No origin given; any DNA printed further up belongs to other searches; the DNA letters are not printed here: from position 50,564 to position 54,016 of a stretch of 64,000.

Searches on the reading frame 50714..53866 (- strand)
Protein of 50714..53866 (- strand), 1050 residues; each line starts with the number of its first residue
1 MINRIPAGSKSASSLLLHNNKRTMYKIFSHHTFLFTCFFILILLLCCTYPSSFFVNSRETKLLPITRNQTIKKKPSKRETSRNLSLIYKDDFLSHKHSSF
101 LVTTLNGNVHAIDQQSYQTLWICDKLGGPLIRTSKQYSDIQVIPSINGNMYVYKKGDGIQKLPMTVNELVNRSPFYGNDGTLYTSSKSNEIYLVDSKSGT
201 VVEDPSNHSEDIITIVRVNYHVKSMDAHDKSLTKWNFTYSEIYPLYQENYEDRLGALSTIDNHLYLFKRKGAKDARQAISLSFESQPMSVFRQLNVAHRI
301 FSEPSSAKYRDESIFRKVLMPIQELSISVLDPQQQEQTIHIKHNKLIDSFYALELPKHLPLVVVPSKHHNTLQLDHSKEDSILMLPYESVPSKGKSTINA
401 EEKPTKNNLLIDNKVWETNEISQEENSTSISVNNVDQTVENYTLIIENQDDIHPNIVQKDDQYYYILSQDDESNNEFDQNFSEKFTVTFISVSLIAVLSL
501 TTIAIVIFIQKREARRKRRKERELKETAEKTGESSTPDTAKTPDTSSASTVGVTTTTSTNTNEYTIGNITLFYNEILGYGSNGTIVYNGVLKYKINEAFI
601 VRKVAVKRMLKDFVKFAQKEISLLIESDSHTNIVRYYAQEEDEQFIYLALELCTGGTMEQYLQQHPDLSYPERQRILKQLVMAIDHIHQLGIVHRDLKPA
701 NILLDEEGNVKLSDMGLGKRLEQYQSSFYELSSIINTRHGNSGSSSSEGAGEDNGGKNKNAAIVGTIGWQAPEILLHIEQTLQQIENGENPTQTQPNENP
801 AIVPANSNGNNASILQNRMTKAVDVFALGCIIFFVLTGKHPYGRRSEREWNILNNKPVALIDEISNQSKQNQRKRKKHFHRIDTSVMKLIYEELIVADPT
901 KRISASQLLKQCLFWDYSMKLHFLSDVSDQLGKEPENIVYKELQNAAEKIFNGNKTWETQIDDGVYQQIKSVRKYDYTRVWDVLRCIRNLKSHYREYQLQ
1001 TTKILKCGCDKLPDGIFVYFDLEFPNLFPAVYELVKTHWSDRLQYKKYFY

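Call 36: search_protein_families(library=pfam, proteins=[window:50714-53866:-], max_evalue=0.001)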
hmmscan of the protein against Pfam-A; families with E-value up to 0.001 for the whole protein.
window:50714-53866:- (1050 aa): 7 families
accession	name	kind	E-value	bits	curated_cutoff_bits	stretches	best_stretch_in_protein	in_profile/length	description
PF00069.31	Pkinase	-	4e-45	154.7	31.7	2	575-775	5-169/263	Protein kinase domain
PF06479.17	Ribonuc_2-5A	-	2.5e-29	102.4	23.3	1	920-1049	1-127/127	Ribonuclease 2-5A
PF07714.23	PK_Tyr_Ser-Thr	-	4.2e-24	85.7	23.1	1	574-724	4-158/258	Protein tyrosine and serine/threonine kinase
PF14531.12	Kinase-like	-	2.8e-07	30.5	25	1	663-716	137-190/289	Kinase-like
PF13570.13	Beta-prop_ACSF4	-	1.2e-06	28.6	133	1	87-205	135-251/329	Beta-alanine-activating enzyme, beta-propeller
PF06293.20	Kdo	-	1.6e-06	28.2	21.3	1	658-710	105-159/207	Lipopolysaccharide kinase (Kdo/WaaP) family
PF01636.29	APH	-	0.00099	19.4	23.2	0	662-709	135-187/239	Phosphotransferase enzyme family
